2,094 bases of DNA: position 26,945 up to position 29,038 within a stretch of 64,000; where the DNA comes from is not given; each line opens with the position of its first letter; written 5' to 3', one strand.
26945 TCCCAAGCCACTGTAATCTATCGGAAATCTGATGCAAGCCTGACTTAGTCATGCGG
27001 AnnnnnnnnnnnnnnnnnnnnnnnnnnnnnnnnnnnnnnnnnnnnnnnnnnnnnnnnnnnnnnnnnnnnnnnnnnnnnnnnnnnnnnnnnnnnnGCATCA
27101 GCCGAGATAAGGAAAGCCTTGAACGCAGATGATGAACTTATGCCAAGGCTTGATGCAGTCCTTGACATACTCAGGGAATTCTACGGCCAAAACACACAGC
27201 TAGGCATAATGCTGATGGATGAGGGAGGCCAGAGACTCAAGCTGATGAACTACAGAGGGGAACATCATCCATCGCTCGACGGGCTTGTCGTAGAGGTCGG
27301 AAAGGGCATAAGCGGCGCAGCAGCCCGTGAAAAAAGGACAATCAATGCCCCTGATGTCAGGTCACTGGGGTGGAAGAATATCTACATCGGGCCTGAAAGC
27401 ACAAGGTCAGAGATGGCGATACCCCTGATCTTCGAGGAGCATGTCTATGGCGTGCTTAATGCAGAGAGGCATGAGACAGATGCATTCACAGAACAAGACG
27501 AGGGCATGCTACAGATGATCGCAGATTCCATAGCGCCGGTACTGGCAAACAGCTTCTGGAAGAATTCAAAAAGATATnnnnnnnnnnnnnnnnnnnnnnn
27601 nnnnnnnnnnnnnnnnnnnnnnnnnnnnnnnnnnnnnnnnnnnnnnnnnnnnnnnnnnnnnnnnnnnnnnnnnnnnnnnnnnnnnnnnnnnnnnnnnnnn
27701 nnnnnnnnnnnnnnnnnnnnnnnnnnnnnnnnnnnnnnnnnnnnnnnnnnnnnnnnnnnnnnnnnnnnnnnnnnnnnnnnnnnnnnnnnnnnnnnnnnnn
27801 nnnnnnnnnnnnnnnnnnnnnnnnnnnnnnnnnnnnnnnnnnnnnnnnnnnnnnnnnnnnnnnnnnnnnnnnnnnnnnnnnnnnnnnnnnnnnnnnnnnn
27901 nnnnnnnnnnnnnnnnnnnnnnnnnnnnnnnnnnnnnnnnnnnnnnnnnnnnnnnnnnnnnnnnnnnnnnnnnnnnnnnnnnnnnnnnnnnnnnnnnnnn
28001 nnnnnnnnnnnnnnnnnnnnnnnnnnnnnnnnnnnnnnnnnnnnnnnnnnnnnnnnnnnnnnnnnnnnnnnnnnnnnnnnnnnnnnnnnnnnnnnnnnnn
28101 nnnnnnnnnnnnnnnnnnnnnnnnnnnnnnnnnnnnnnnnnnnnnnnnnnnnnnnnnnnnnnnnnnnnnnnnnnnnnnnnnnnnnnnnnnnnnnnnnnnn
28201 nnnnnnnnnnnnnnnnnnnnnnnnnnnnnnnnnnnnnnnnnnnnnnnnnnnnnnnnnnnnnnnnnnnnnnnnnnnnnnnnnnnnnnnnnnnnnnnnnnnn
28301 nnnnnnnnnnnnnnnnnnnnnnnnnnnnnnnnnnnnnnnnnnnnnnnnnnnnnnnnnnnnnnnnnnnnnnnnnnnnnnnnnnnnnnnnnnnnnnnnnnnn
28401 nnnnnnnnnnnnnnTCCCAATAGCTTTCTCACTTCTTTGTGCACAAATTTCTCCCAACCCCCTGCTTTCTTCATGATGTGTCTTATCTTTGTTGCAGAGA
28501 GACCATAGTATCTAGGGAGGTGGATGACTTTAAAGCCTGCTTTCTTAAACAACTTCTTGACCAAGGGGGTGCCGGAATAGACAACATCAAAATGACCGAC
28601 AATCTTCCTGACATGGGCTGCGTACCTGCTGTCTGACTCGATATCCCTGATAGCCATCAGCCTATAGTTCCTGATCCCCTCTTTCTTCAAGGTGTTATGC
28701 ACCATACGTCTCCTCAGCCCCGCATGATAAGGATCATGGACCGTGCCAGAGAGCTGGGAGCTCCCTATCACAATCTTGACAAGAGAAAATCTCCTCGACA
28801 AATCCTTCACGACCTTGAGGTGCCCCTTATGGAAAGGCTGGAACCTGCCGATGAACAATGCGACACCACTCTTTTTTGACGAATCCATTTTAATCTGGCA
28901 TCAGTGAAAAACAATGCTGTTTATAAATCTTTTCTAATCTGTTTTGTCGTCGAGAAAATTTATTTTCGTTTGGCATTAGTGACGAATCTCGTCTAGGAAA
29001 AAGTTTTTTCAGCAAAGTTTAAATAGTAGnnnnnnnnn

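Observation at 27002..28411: GAF-GGDEF (diguanylate-cyclase-like) gene in an archaeal genomic context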

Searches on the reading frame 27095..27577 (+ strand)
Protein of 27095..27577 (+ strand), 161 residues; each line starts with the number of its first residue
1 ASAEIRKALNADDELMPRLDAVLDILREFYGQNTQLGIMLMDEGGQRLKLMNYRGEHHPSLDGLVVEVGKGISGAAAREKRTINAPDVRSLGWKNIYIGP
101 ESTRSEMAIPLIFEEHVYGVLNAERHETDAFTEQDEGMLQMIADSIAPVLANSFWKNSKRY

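Call 58: search_solved_structures(query=window:27095-27577:+, max_evalue=0.01, show_alignments=5)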
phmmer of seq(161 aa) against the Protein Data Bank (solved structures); distinct sequences matched with E-value up to 0.01: 12.
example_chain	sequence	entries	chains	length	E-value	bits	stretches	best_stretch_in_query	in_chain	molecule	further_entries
4mn7_A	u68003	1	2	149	9.2e-09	38.6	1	19-156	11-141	Putative uncharacterized protein Ta0848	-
4mmn_A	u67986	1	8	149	1e-08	38.5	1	19-156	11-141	Putative uncharacterized protein Ta0848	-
5w10_A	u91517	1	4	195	1.9e-07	34.3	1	7-153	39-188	cGMP-specific phosphodiesterase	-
3ksg_A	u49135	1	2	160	4.7e-07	33.1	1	25-147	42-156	Putative uncharacterized protein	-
3ksf_A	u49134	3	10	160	6.2e-07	32.7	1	26-147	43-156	Putative uncharacterized protein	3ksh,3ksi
3ci6_A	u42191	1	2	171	1.4e-05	28.2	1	18-153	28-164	Phosphoenolpyruvate-protein phosphotransferase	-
1vhm_A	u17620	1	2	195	9.5e-05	25.6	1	65-156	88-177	Protein yebR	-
1ykd_A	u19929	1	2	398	0.0012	22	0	36-116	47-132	adenylate cyclase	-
8dgd_A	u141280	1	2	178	0.0016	21.6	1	62-155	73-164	GAF domain-containing protein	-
1f5m_A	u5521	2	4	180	0.0017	21.5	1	65-145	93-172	GAF | UPF0067 GAF domain-containing protein YKL069W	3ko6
3trc_A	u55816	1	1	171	0.0019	21.4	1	37-154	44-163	Phosphoenolpyruvate-protein phosphotransferase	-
3rfb_A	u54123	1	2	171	0.0022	21.2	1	53-142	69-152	Putative uncharacterized protein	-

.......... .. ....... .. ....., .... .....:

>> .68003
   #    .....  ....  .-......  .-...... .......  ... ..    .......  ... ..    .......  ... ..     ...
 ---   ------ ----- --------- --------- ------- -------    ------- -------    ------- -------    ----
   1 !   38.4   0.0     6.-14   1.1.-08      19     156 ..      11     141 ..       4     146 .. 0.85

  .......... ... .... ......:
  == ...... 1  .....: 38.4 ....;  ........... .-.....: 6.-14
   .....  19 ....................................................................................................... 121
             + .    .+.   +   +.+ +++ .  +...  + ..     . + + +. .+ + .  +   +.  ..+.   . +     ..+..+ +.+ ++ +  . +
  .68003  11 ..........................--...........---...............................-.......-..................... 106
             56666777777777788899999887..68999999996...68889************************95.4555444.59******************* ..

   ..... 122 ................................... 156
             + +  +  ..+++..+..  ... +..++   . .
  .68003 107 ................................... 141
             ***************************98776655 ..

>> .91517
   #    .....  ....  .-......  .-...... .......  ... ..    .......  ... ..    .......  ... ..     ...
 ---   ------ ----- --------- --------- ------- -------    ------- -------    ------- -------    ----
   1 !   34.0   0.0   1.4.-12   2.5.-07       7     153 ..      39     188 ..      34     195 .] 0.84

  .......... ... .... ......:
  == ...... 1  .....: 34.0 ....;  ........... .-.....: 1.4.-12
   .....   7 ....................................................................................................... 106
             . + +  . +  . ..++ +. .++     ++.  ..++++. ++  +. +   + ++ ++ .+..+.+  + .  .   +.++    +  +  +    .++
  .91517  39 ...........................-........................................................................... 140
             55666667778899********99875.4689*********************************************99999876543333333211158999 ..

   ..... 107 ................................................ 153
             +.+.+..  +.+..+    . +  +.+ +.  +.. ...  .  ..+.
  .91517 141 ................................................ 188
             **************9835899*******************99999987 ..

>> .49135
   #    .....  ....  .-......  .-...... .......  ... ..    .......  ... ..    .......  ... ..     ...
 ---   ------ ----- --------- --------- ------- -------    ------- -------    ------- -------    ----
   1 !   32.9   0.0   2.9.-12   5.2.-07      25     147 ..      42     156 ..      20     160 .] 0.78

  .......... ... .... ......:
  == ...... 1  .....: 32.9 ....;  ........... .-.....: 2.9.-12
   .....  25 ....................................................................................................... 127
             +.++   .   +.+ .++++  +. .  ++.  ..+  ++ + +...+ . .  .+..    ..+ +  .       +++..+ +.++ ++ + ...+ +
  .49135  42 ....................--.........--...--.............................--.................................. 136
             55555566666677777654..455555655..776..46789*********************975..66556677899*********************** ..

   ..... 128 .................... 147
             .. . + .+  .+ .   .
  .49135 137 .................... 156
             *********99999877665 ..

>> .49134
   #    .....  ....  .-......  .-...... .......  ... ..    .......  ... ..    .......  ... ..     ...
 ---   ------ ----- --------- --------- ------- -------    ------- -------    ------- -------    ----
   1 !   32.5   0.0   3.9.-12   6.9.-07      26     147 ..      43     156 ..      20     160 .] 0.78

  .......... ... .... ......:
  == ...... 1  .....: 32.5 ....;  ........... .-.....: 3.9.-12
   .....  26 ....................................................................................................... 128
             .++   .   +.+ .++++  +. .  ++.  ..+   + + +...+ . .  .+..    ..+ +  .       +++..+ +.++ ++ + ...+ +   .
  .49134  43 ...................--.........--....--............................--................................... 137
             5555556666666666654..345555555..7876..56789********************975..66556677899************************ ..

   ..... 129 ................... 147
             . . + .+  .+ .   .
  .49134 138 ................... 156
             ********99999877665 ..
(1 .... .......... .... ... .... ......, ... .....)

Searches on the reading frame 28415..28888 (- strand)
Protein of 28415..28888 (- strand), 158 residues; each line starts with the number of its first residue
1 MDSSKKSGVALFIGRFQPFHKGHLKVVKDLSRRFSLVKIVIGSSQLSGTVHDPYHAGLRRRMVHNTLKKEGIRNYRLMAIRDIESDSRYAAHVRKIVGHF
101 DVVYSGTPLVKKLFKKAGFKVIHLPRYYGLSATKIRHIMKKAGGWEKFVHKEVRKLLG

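Call 12: search_protein_families(library=ncbifam, proteins=[window:28415-28888:-], max_evalue=0.00001)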
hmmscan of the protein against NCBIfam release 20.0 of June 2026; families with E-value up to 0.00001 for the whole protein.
window:28415-28888:- (158 aa): 14 families
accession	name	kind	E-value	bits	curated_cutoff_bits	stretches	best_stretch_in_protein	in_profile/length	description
NF002243.0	PRK01153.1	subfamily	2.1e-39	134.9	127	1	10-156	3-153/175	nicotinamide-nucleotide adenylyltransferase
TIGR01527.1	arch_NMN_Atrans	equivalog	3.7e-36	124.2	181.2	1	10-156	2-152/167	nicotinamide-nucleotide adenylyltransferase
NF003789.0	PRK05379.2-1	equivalog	9.9e-15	54.3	355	1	4-136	4-146/312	bifunctional nicotinamide mononucleotide adenylyltransferase/ADP-ribose pyrophosphatase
NF003791.0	PRK05379.2-3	equivalog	2.3e-14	53.3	409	1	5-97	3-96/340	bifunctional nicotinamide-nucleotide adenylyltransferase/Nudix hydroxylase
NF003786.0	PRK05379.1-2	equivalog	2.8e-14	53.1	397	1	10-98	17-106/354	bifunctional nicotinamide-nucleotide adenylyltransferase/Nudix hydroxylase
NF003787.0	PRK05379.1-4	equivalog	1.3e-11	44.1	449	1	5-89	7-92/346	bifunctional nicotinamide-nucleotide adenylyltransferase/Nudix hydroxylase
NF010365.0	PRK13793.1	equivalog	7.3e-11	42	198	1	11-99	8-96/196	nicotinate-nicotinamide nucleotide adenylyltransferase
NF003788.0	PRK05379.1-5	equivalog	6.9e-10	38.7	354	1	11-97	9-95/351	bifunctional nicotinamide-nucleotide adenylyltransferase/Nudix hydroxylase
NF003785.0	PRK05379.1-1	equivalog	8.6e-10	38.3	418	1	9-74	4-69/347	bifunctional nicotinamide-nucleotide adenylyltransferase/Nudix hydroxylase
TIGR00125.1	cyt_tran_rel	domain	3.4e-09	36.8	27.7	1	9-69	1-61/65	adenylyltransferase/cytidyltransferase family protein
NF003790.0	PRK05379.2-2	equivalog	3.5e-09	36.2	403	1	5-98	17-113/354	bifunctional nicotinamide mononucleotide adenylyltransferase/ADP-ribose pyrophosphatase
TIGR01510.1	coaD_prev_kdtB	equivalog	8.6e-07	29.1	103.3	0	9-155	1-149/155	pantetheine-phosphate adenylyltransferase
NF000839.0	PRK00071.1-1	equivalog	8.8e-07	29.1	187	0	5-45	4-44/219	nicotinate-nucleotide adenylyltransferase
TIGR00482.1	TIGR00482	equivalog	6.7e-06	26.3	112.45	0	11-67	1-59/194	nicotinate (nicotinamide) nucleotide adenylyltransferase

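Call 37: find_homologous_proteins(query=window:28415-28888:-, max_evalue=1e-10)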
Query window:28415-28888:- (158 aa): 1588 proteins with E <= 1e-10 among 1739 candidates; the best 120 are listed.
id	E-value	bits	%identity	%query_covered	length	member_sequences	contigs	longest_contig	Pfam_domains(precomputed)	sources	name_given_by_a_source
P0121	5.6e-98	343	100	100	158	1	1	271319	PF01467.33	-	-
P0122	3.9e-42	162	59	86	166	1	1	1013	PF01467.33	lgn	-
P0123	4.3e-35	139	43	97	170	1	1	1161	PF01467.33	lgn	-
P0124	2.1e-34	137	46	92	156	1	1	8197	PF01467.33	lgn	-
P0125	2.3e-34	136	48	94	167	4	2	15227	PF01467.33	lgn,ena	-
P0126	5.0e-34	135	45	95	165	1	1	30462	PF01467.33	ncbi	-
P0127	7.4e-34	135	45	94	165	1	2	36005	PF01467.33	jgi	-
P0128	2.2e-33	133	49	94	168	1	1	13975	PF01467.33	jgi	-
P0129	3.2e-33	133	44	94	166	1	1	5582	PF01467.33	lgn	-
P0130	7.2e-33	132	45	94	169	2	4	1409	PF01467.33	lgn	-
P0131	2.0e-32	130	47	94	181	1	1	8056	PF01467.33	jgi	jgi:nicotinamide-nucleotide adenylyltransferase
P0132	2.5e-32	130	47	94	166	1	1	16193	PF01467.33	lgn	-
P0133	3.1e-32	130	44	92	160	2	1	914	PF01467.33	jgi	jgi:nicotinamide-nucleotide adenylyltransferase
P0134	3.3e-32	129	44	90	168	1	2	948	PF01467.33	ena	-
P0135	6.6e-32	128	45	94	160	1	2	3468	PF01467.33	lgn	-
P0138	1.7e-31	127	45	94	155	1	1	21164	PF01467.33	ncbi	-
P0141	2.3e-31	127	41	99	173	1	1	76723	PF01467.33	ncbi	-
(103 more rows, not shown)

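Call 76: find_encoding_contigs(protein=P0125, flank=8000, max_places=2)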
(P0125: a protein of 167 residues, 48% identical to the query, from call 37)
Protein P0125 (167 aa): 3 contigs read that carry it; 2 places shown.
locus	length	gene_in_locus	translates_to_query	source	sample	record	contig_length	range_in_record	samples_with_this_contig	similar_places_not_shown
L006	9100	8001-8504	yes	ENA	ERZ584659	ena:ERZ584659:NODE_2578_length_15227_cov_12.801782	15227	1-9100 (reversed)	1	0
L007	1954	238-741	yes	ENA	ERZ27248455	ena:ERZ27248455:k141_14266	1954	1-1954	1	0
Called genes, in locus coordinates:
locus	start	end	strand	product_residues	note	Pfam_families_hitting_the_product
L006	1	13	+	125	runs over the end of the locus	-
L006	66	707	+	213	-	PF00702:Hydrolase, PF06888:Put_Phosphatase (faint), PF12710:HAD, PF13419:HAD_2 (faint), PF08282:Hydrolase_3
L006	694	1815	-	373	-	PF13439:Glyco_transf_4, PF00534:Glycos_transf_1, PF13692:Glyco_trans_1_4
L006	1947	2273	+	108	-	-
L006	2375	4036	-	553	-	PF17957:Big_7, PF18911:PKD_4, PF00801:PKD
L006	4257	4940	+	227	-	PF02517:Rce1-like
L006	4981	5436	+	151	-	PF00334:NDK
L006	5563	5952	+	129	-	-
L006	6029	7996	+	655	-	PF00493:MCM (faint), PF20030:bpMoxR (faint), PF01078:Mg_chelatase, PF13245:AAA_19 (faint), PF00158:Sigma54_activat, PF20436:LonB_AAA-LID, PF05362:Lon_C, PF13541:ChlI, +4 more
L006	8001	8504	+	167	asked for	PF01467:CTP_transf_like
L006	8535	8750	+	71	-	PF01423:LSM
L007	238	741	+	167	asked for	PF01467:CTP_transf_like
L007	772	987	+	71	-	PF01423:LSM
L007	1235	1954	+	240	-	?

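Call 77: find_encoding_contigs(protein=P0128, flank=8000, max_places=2)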
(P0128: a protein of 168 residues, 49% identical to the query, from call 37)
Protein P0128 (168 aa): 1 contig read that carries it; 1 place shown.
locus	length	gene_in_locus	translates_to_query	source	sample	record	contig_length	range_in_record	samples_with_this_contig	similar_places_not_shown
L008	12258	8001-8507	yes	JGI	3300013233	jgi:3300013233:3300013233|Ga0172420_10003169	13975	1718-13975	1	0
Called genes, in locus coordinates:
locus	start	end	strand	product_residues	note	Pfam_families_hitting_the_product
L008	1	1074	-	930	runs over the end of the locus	?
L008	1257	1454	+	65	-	PF00313:CSD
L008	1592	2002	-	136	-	PF01886:DUF61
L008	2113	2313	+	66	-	-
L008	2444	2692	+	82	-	-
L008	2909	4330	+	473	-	PF01637:ATPase_2, PF13191:AAA_16 (faint), PF13173:AAA_14, PF13401:AAA_22 (weak), PF03008:DUF234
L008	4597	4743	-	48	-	-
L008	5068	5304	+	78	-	-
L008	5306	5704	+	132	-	PF01850:PIN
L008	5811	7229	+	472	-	PF00437:T2SSE, PF27713:UCP018868 (faint)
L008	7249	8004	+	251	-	PF01887:SAM_HAT_N, PF20257:SAM_HAT_C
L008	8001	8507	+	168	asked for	PF01467:CTP_transf_like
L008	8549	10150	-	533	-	PF06418:CTP_synth_N, PF00117:GATase, PF07722:Peptidase_C26 (weak)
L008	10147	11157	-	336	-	PF00709:Adenylsucc_synt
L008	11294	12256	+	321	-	?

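Call 78: find_encoding_contigs(protein=P0126, flank=8000, max_places=2)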
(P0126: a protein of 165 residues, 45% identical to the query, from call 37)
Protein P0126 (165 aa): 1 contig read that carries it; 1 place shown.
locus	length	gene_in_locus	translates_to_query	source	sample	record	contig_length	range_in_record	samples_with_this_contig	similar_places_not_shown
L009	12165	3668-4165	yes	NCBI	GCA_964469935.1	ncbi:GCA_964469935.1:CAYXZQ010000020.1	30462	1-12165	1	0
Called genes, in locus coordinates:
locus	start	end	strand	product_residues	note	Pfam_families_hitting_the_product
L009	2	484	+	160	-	?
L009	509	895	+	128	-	PF18477:PIN_9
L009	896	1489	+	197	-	PF03876:SHS2_Rpb7-N, PF00575:S1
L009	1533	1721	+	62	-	PF06093:Spt4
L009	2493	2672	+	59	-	PF01599:Ribosomal_S27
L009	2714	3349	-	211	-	PF22175:Ogg-HhH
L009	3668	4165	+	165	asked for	PF01467:CTP_transf_like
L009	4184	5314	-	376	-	PF00226:DnaJ, PF01556:DnaJ_C, PF00684:DnaJ_CXXCXGXG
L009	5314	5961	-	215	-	PF01966:HD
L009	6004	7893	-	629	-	PF00012:HSP70, PF06723:MreB_Mbl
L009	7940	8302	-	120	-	PF11950:DUF3467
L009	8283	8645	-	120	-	-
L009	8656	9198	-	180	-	PF03692:CxxCxxCC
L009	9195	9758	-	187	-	PF01025:GrpE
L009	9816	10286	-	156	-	PF00011:HSP20, PF17886:ArsA_HSP20 (weak)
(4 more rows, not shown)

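Call 79: find_encoding_contigs(protein=P0127, flank=9000, max_places=2)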
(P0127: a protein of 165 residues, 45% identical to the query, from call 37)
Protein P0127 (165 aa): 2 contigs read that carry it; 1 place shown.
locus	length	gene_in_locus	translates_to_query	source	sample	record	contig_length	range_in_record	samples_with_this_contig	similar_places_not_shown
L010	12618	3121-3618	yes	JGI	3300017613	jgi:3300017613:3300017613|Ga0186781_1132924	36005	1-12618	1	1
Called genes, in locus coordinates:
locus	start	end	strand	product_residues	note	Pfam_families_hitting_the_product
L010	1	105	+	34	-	?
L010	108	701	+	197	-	PF03876:SHS2_Rpb7-N, PF00575:S1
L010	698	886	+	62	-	PF06093:Spt4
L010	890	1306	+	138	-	PF01282:Ribosomal_S24e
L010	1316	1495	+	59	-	PF01599:Ribosomal_S27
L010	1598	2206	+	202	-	PF12801:Fer4_5, PF12838:Fer4_7 (faint), PF00037:Fer4 (faint), PF12797:Fer4_2 (faint), PF13187:Fer4_9 (faint), PF14697:Fer4_21 (faint), PF13237:Fer4_10 (weak), PF12837:Fer4_6 (weak)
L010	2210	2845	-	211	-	PF22175:Ogg-HhH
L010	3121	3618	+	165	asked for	PF01467:CTP_transf_like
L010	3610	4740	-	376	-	PF00226:DnaJ, PF01556:DnaJ_C, PF00684:DnaJ_CXXCXGXG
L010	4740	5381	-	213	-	PF01966:HD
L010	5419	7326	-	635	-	PF00012:HSP70, PF06723:MreB_Mbl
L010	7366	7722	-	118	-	PF11950:DUF3467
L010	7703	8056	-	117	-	-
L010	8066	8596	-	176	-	PF03692:CxxCxxCC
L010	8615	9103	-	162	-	PF01025:GrpE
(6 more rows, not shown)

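Call 80: find_encoding_contigs(protein=P0138, flank=9000, max_places=2)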
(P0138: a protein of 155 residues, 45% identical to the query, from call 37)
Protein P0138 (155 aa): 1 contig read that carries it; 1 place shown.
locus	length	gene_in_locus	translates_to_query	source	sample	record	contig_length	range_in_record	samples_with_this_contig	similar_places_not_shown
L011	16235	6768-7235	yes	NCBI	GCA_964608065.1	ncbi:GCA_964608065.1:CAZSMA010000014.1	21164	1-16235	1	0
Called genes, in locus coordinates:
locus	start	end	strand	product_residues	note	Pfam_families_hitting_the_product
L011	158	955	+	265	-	PF00589:Phage_integrase, PF22823:MrpR_C_cat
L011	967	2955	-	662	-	PF00456:Transketolase_N, PF13292:DXP_synthase_N, PF02775:TPP_enzyme_C (faint), PF00676:E1_dh (weak), PF02779:Transket_pyr, PF02780:Transketolase_C, PF22613:Transketolase_C_1 (weak)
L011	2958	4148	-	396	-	PF00155:Aminotran_1_2, PF01041:DegT_DnrJ_EryC1 (weak)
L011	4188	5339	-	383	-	PF02595:Gly_kinase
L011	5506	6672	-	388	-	PF00389:2-Hacid_dh, PF02826:2-Hacid_dh_C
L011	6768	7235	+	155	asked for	PF01467:CTP_transf_like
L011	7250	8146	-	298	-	-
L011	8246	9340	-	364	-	PF00226:DnaJ, PF01556:DnaJ_C, PF15777:Anti-TRAP (faint), PF27659:CHP02642 (faint), PF00684:DnaJ_CXXCXGXG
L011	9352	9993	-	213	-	PF00702:Hydrolase, PF12710:HAD (weak), PF13419:HAD_2, PF13242:Hydrolase_like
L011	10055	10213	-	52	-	-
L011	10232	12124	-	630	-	PF00012:HSP70, PF06723:MreB_Mbl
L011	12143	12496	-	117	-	PF11950:DUF3467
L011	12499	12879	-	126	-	PF00293:NUDIX, PF14815:NUDIX_4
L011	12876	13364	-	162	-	PF00459:Inositol_P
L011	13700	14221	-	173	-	PF03692:CxxCxxCC (weak)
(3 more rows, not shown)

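Call 81: find_encoding_contigs(protein=P0124, flank=9000, max_places=2)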
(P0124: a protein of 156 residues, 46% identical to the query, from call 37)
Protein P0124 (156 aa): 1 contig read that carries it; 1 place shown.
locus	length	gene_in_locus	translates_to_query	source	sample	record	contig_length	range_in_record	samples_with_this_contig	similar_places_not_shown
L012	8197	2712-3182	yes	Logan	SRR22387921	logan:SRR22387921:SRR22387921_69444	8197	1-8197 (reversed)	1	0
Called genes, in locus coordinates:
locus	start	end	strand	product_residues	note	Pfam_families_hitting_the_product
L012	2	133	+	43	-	?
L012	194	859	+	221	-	-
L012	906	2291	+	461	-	PF00206:Lyase_1, PF08328:ASL_C, PF10397:ADSL_C (weak)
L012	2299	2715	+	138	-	PF01467:CTP_transf_like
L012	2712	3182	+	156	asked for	PF01467:CTP_transf_like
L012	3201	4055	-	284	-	PF02661:Fic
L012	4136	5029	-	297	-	-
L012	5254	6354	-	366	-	PF00226:DnaJ, PF01556:DnaJ_C, PF00684:DnaJ_CXXCXGXG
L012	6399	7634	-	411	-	PF01966:HD (weak), PF12710:HAD (faint), PF00702:Hydrolase, PF13419:HAD_2, PF13242:Hydrolase_like (weak)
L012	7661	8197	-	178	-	?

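Call 86: find_encoding_contigs(protein=P0132, flank=8000, max_places=2)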
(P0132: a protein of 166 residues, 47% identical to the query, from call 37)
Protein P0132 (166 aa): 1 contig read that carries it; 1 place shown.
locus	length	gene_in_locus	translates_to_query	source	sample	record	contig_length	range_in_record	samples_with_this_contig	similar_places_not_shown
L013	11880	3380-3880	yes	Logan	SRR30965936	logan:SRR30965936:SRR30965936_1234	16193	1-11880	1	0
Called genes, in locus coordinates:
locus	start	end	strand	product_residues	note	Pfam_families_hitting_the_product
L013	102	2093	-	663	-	PF00456:Transketolase_N, PF13292:DXP_synthase_N, PF02775:TPP_enzyme_C (faint), PF00676:E1_dh, PF02779:Transket_pyr, PF02780:Transketolase_C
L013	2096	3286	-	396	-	PF00155:Aminotran_1_2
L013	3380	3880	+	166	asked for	PF01467:CTP_transf_like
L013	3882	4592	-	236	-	-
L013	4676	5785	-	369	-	PF00226:DnaJ, PF01556:DnaJ_C, PF15777:Anti-TRAP (weak), PF27659:CHP02642 (faint), PF00684:DnaJ_CXXCXGXG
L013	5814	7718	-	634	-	PF00012:HSP70, PF06723:MreB_Mbl, PF00012:HSP70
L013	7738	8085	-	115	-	PF11950:DUF3467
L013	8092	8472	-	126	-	PF00293:NUDIX, PF14815:NUDIX_4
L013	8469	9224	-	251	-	PF00459:Inositol_P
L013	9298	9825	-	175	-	PF03692:CxxCxxCC (weak)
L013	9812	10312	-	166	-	PF01025:GrpE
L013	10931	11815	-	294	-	-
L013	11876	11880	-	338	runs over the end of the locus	PF01582:TIR, PF13676:TIR_2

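Call 87: find_encoding_contigs(protein=P0141, flank=8000, max_places=2)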
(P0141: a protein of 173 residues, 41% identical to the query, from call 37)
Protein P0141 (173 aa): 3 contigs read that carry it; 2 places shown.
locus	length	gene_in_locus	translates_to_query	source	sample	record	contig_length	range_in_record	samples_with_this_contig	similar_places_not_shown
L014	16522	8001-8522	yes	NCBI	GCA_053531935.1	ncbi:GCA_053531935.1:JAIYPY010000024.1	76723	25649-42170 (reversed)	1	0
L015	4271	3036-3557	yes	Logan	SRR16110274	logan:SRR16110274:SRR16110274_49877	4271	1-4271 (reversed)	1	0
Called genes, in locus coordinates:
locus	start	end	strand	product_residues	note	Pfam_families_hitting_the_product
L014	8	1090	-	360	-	PF01916:DS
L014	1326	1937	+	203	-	PF00702:Hydrolase, PF13419:HAD_2, PF13242:Hydrolase_like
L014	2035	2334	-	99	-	PF04014:MazE_antitoxin (weak)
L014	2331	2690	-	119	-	-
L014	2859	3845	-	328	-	PF08068:DKCLD, PF01509:TruB_N, PF21238:Pus10_C, PF16198:TruB_C_2, PF01472:PUA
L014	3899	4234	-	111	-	PF25212:HVO_A0114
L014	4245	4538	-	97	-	-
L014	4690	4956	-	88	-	PF11848:DUF3368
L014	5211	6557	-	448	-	PF00801:PKD (faint), PF17803:Cadherin_4 (faint), PF17963:Big_9 (faint), PF20164:GspA_SrpA_N (faint), PF05345:He_PIG (faint), PF19410:DUF5980 (faint)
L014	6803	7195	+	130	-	PF01467:CTP_transf_like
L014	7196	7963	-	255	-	-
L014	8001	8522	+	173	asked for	PF01467:CTP_transf_like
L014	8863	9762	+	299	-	PF01207:Dus, PF00977:His_biosynth (faint)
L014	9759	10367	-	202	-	PF04893:Yip1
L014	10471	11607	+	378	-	PF02441:Flavoprotein, PF04127:DFP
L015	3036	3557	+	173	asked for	PF01467:CTP_transf_like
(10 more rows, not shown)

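Call 88: find_encoding_contigs(protein=P0131, flank=8000, max_places=2)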
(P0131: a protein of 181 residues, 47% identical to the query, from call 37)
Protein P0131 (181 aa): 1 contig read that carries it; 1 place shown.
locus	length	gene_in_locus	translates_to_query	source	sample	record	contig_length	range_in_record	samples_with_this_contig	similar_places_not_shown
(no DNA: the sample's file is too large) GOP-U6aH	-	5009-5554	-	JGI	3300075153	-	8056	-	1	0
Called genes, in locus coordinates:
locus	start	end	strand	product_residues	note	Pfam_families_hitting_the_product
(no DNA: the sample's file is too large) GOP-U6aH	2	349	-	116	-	?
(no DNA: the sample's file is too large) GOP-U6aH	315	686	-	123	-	PF01917:Flagellin_arch-type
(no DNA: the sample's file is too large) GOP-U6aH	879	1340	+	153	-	-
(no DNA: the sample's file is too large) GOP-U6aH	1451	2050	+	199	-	-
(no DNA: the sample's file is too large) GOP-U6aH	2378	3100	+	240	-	PF01909:NTP_transf_2 (weak), PF18765:Polbeta (weak)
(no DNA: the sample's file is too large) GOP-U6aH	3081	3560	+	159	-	PF05168:HEPN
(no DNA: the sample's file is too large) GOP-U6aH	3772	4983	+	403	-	PF01168:Ala_racemase_N (weak), PF02784:Orn_Arg_deC_N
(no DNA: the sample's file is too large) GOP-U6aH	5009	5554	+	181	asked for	PF01467:CTP_transf_like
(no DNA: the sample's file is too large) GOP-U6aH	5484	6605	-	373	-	PF00226:DnaJ, PF01556:DnaJ_C, PF00684:DnaJ_CXXCXGXG, PF27439:DnaJ_C_2 (weak)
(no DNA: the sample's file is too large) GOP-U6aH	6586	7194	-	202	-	PF01966:HD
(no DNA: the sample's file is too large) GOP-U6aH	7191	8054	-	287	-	?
